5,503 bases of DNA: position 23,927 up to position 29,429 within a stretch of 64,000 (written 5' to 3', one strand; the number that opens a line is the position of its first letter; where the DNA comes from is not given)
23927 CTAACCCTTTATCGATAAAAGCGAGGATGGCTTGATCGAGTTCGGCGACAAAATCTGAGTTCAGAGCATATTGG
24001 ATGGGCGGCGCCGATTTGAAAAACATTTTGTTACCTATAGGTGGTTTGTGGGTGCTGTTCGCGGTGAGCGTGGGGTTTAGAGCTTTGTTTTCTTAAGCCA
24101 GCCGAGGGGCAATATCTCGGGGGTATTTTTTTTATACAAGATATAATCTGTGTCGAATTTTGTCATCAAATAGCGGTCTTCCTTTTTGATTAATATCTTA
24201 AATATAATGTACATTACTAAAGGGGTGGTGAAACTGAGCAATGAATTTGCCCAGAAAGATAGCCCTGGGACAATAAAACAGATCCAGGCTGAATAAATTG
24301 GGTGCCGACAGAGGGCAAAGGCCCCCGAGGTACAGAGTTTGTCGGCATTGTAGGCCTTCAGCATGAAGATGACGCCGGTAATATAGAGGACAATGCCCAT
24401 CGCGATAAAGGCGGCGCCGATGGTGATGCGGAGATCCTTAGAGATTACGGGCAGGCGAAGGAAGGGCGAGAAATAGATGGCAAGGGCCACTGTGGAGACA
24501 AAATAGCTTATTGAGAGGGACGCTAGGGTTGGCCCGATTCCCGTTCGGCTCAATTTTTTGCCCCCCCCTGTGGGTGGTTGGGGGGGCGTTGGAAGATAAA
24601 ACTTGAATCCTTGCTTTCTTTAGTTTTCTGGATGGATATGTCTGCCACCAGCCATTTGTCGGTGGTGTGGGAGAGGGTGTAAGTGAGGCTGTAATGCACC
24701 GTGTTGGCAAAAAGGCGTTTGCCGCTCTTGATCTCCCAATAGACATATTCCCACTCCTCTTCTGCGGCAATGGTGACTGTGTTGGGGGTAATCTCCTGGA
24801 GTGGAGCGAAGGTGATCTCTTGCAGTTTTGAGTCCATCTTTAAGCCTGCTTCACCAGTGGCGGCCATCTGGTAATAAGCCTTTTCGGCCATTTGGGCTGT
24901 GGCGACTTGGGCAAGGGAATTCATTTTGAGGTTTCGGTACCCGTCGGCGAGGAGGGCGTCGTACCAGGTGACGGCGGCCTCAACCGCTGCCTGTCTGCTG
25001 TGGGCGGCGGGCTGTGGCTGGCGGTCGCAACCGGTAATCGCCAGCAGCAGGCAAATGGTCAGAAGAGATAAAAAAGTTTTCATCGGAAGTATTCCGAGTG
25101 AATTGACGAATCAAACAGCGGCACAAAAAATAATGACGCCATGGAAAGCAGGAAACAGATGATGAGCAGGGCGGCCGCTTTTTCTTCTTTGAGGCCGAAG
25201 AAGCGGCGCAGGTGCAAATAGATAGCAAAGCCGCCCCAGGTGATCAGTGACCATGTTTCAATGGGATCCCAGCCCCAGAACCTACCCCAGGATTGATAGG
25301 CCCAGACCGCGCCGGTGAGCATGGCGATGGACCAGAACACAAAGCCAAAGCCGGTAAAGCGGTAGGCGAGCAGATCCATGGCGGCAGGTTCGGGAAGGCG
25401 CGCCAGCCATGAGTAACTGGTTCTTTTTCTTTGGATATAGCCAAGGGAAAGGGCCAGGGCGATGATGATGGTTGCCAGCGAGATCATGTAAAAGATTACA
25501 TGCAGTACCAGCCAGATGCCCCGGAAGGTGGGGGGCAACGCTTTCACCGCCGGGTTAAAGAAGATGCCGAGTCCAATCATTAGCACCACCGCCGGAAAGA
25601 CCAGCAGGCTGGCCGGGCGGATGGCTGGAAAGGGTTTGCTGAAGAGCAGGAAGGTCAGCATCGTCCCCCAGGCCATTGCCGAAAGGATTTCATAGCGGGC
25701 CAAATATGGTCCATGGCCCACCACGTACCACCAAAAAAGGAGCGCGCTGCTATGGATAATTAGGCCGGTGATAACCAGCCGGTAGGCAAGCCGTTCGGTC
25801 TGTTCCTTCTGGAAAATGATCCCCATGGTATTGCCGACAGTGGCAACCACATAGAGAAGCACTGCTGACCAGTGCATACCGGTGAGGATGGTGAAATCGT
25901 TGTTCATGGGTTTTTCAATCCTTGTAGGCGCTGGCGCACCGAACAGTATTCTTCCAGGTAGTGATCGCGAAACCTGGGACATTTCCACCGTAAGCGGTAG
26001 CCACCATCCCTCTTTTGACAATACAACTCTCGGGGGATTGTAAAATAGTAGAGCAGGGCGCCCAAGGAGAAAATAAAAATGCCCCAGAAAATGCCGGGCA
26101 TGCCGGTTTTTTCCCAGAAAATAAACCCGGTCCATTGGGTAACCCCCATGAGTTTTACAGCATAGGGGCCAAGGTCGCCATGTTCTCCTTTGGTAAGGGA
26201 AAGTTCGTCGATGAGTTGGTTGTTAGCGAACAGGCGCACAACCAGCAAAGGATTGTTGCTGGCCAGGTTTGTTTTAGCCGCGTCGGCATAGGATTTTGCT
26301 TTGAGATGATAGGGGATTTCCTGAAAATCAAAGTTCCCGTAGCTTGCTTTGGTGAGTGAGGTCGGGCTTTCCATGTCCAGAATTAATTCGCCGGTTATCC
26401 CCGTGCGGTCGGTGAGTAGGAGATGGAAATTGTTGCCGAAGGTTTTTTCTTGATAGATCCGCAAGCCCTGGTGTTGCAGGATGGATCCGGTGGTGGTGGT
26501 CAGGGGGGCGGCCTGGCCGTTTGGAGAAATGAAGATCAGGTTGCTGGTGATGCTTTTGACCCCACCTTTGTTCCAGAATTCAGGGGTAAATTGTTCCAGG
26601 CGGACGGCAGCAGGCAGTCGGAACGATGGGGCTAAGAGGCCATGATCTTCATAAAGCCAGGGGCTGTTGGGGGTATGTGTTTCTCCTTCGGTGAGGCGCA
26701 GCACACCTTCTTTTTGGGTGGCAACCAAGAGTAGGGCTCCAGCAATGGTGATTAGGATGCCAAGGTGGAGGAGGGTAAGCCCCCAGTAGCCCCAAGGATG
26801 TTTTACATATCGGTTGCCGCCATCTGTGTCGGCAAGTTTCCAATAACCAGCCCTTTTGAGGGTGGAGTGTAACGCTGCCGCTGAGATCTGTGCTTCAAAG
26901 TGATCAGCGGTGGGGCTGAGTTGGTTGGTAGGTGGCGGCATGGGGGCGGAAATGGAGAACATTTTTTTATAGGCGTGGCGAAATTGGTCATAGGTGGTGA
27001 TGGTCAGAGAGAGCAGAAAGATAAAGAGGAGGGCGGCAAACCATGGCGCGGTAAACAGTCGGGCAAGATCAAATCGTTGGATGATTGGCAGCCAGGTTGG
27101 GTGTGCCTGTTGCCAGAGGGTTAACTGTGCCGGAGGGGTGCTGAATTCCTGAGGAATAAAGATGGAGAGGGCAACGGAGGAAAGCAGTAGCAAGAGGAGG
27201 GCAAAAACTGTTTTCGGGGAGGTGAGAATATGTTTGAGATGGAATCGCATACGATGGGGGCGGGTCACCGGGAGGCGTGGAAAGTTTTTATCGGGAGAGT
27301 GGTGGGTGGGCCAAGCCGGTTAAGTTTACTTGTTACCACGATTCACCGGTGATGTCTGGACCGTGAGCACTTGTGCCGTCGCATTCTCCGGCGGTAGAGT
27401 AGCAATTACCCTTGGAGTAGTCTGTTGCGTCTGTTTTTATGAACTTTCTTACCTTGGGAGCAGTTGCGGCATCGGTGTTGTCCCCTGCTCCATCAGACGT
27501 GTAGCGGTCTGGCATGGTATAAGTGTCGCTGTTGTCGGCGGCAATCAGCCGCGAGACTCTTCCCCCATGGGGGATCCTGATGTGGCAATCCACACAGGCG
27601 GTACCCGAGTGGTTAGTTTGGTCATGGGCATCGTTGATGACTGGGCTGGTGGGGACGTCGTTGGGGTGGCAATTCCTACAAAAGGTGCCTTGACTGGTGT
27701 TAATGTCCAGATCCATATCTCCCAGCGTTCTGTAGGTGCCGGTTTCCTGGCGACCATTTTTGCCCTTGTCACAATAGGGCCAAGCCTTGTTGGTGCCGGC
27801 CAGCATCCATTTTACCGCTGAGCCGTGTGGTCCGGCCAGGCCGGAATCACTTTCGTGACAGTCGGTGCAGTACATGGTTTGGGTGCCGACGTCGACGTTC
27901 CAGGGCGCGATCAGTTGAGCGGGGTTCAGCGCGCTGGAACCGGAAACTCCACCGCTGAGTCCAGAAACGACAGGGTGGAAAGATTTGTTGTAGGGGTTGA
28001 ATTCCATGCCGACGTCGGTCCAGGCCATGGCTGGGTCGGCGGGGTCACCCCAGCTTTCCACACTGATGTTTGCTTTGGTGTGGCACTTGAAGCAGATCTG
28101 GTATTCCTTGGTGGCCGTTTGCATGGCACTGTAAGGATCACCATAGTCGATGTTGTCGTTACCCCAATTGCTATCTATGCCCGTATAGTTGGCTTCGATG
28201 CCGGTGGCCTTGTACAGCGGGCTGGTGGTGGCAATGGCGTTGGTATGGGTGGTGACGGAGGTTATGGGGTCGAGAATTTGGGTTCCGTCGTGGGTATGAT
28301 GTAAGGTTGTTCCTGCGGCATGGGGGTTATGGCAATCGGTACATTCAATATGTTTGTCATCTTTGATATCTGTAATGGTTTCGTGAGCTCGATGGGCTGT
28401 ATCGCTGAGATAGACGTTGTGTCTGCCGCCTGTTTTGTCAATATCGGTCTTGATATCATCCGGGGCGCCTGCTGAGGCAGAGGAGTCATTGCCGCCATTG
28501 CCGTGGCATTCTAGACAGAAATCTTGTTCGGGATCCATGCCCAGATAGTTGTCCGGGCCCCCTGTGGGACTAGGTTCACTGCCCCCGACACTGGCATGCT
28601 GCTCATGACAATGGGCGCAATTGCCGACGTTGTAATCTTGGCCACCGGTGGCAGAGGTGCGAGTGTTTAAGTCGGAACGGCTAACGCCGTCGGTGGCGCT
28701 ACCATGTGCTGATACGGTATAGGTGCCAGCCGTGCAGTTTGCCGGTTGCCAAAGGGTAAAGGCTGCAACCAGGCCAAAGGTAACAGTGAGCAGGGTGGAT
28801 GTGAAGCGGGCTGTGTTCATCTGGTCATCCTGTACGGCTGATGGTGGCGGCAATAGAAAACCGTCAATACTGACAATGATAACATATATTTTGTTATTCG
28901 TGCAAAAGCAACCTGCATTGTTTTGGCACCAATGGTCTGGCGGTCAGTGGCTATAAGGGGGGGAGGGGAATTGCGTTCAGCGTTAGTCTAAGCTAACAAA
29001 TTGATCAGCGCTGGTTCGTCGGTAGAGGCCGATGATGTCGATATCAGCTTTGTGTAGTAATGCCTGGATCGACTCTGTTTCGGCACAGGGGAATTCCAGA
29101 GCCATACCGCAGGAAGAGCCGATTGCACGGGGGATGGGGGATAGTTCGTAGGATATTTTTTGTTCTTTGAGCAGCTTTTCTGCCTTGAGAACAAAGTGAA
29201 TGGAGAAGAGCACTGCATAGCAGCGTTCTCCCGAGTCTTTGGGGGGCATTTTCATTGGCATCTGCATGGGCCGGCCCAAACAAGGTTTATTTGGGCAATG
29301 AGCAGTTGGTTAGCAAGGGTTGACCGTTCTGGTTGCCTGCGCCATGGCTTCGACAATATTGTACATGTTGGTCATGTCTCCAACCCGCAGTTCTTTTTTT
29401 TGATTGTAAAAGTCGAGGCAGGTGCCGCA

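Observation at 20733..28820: A tightly coupled operon links a 7-heme cytochrome and dedicated CcsBA to a B12-radical SAM, LuxE-like ligase and ICMT-like methyltransferase module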

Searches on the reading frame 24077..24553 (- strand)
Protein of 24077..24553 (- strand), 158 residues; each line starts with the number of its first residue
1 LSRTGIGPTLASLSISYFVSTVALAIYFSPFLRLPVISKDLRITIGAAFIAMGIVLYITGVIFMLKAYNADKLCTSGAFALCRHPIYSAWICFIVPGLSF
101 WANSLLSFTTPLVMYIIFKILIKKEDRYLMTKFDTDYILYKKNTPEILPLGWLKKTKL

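Call 3: search_protein_families(library=pfam, proteins=[window:24077-24553:-], max_evalue=0.01)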
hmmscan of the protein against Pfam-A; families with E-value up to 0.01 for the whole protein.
window:24077-24553:- (158 aa): 2 families
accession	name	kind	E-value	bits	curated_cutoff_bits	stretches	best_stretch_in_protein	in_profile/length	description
PF04191.18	PEMT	-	8.2e-07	29.9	25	1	47-133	19-102/105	Phospholipid methyltransferase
PF04140.19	ICMT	-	1.7e-06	28.8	24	1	56-130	16-94/95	Isoprenylcysteine carboxyl methyltransferase (ICMT) family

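Call 5: search_protein_families(library=ncbifam, proteins=[window:24077-24553:-], max_evalue=0.01)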
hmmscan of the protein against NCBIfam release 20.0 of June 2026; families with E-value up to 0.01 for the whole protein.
window:24077-24553:- (158 aa): 3 families
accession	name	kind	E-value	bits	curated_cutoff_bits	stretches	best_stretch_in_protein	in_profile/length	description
NF040696.1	isopcys_mtase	equivalog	1.6e-09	37.9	160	1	68-149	107-188/190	protein-S-isoprenylcysteine O-methyltransferase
TIGR04571.1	LmtA_Leptospira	exception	1.8e-06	27.9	325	1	69-149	84-164/252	lipid A Kdo2 1-phosphate O-methyltransferase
NF045656.1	MeththiolMtaseMddA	equivalog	0.0025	17.1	270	1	63-149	155-238/238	methanethiol S-methyltransferase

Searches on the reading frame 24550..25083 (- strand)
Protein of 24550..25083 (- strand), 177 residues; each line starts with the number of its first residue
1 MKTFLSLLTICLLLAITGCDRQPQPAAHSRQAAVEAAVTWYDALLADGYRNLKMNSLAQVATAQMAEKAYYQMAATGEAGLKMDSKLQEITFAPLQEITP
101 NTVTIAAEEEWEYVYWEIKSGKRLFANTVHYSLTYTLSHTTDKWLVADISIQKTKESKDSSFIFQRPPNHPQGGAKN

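Call 3: search_protein_families(library=pfam, proteins=[window:24550-25083:-], max_evalue=0.01)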
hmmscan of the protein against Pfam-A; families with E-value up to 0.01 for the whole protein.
window:24550-25083:- (177 aa): 0 families

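Call 5: search_protein_families(library=ncbifam, proteins=[window:24550-25083:-], max_evalue=0.01)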
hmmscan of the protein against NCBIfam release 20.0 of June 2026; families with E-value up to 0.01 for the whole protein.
window:24550-25083:- (177 aa): 0 families

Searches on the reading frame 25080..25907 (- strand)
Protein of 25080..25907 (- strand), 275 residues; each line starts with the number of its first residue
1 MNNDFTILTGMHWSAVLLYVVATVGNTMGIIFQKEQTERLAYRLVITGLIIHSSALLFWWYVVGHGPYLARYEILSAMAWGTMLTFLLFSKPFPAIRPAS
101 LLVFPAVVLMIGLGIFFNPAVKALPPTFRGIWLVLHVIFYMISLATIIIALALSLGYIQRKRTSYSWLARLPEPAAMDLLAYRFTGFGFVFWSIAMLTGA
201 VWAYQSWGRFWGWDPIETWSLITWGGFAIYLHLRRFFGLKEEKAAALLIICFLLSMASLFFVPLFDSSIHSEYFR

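Call 3: search_protein_families(library=pfam, proteins=[window:25080-25907:-], max_evalue=0.01)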
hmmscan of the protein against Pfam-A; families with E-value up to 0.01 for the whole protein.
window:25080-25907:- (275 aa): 1 family
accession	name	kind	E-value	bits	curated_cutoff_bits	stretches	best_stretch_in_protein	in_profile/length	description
PF01578.25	Cytochrom_C_asm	-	1.5e-33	116.7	29.9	1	72-270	5-212/212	Cytochrome C assembly protein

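Call 5: search_protein_families(library=ncbifam, proteins=[window:25080-25907:-], max_evalue=0.01)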
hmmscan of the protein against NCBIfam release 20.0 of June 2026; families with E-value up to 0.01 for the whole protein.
window:25080-25907:- (275 aa): 2 families
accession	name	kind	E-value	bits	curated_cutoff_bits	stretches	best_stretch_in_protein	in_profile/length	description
TIGR03144.1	cytochr_II_ccsB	equivalog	7.9e-44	150.3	187.6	1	45-271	2-250/252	c-type cytochrome biogenesis protein CcsB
TIGR01191.1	ccmC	subfamily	4e-05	23.6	186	1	176-264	44-128/184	heme ABC transporter permease CcmC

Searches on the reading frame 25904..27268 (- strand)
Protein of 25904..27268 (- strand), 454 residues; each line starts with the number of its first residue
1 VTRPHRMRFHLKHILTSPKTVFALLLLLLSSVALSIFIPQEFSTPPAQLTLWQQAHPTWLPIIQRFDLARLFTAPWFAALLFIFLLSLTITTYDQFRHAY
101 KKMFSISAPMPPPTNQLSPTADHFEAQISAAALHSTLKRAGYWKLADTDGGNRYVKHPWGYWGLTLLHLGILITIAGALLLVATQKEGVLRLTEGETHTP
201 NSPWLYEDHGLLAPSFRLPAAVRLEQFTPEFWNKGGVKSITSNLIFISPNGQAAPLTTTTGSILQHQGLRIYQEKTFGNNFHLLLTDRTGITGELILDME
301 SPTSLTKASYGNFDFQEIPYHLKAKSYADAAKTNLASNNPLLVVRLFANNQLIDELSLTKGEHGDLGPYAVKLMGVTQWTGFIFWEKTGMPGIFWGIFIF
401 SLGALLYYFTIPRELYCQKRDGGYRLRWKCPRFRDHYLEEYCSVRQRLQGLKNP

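Call 3: search_protein_families(library=pfam, proteins=[window:25904-27268:-], max_evalue=0.01)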
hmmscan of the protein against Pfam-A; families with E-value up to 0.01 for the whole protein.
window:25904-27268:- (454 aa): 2 families
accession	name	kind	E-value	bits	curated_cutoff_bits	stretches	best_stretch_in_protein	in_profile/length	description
PF05140.19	ResB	-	4.5e-26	92.2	24.6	1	22-350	6-314/486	ResB-like family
PF16327.10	CcmF_C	-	0.00015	21.5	28.7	1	125-199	143-214/323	Cytochrome c-type biogenesis protein CcmF C-terminal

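Call 5: search_protein_families(library=ncbifam, proteins=[window:25904-27268:-], max_evalue=0.01)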
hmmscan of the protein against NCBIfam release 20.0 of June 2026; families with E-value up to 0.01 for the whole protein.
window:25904-27268:- (454 aa): 0 families

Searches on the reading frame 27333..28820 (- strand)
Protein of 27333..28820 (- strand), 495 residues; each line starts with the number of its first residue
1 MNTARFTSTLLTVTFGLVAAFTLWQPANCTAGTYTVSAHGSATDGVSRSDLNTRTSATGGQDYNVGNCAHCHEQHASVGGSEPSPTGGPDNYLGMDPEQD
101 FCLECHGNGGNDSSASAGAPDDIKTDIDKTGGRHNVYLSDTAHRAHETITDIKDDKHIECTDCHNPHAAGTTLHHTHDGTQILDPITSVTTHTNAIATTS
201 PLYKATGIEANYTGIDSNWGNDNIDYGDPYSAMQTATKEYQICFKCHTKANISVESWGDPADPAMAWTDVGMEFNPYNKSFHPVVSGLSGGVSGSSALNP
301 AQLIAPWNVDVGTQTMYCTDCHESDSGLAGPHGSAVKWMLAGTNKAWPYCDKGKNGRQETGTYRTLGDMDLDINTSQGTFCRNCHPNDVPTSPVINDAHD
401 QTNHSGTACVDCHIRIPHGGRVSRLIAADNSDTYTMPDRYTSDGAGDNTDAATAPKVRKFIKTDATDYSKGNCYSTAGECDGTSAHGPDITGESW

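Call 3: search_protein_families(library=pfam, proteins=[window:27333-28820:-], max_evalue=0.01)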
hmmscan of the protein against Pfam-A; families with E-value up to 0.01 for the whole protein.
window:27333-28820:- (495 aa): 5 families
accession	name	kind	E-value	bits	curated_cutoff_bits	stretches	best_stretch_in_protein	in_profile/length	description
PF09699.15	Paired_CXXCH_1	-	1.9e-11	43.9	20.6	0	64-108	5-38/41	Doubled CXXCH motif (Paired_CXXCH_1)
PF14522.11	Cytochrome_C7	-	1.3e-07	31.8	24.8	0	64-113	12-55/67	Cytochrome c7 and related cytochrome c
PF03264.19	Cytochrom_NNT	-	2.1e-07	31.3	24.1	1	377-418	124-169/174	NapC/NirT cytochrome c family, N-terminal region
PF14537.11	Cytochrom_c3_2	-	7e-05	23.7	25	0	377-414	5-34/79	Cytochrome c3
PF22678.1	Cytochrom_c_NrfB-like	-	8.8e-05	23.4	27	0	233-258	26-51/89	Cytochrome c-type protein NrfB-like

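Call 5: search_protein_families(library=ncbifam, proteins=[window:27333-28820:-], max_evalue=0.01)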
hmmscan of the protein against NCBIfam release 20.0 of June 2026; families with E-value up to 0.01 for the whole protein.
window:27333-28820:- (495 aa): 6 families
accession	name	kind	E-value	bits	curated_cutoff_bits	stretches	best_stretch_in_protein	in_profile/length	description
TIGR01905.1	paired_CXXCH_1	subfamily_domain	7.4e-07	29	25.2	0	65-78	6-19/41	doubled CXXCH domain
TIGR03153.1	cytochr_NrfH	equivalog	4.3e-06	26.8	134.2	1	373-426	23-69/138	cytochrome c nitrite reductase small subunit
TIGR03508.1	decahem_SO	subfamily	3e-05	23.6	192.2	0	374-421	208-255/258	DmsE family decaheme c-type cytochrome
TIGR03146.1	cyt_nit_nrfB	equivalog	0.00016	21.9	166.6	0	151-258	5-102/145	cytochrome c nitrite reductase pentaheme subunit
TIGR02161.1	napC_nirT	subfamily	0.0012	18.7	310.6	1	378-418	45-179/185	periplasmic nitrate (or nitrite) reductase c-type cytochrome, NapC/NirT family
NF008659.0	PRK11659.1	equivalog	0.0085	15.8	184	0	147-257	36-127/188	cytochrome c nitrite reductase pentaheme subunit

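Call 62: search_solved_structures(query=window:27333-28820:-, max_evalue=1)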
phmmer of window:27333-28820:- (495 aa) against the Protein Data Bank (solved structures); distinct sequences matched with E-value up to 1: 1.
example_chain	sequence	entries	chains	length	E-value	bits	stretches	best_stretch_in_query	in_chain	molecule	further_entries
1jni_A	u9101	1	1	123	0.32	13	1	62-111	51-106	DIHEME CYTOCHROME C NAPB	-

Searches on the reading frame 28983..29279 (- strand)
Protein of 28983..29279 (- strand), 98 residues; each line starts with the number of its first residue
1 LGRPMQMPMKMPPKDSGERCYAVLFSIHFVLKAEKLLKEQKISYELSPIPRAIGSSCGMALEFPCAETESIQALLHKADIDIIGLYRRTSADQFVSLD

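Call 85: search_protein_families(library=pfam, proteins=[window:28983-29279:-], max_evalue=0.001)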
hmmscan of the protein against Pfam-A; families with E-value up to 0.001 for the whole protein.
window:28983-29279:- (98 aa): 1 family
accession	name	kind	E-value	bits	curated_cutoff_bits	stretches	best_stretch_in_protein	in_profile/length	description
PF11823.13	Se_S_carrier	-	3.4e-21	74.9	25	1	19-87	1-69/69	Putative Se/S carrier protein-like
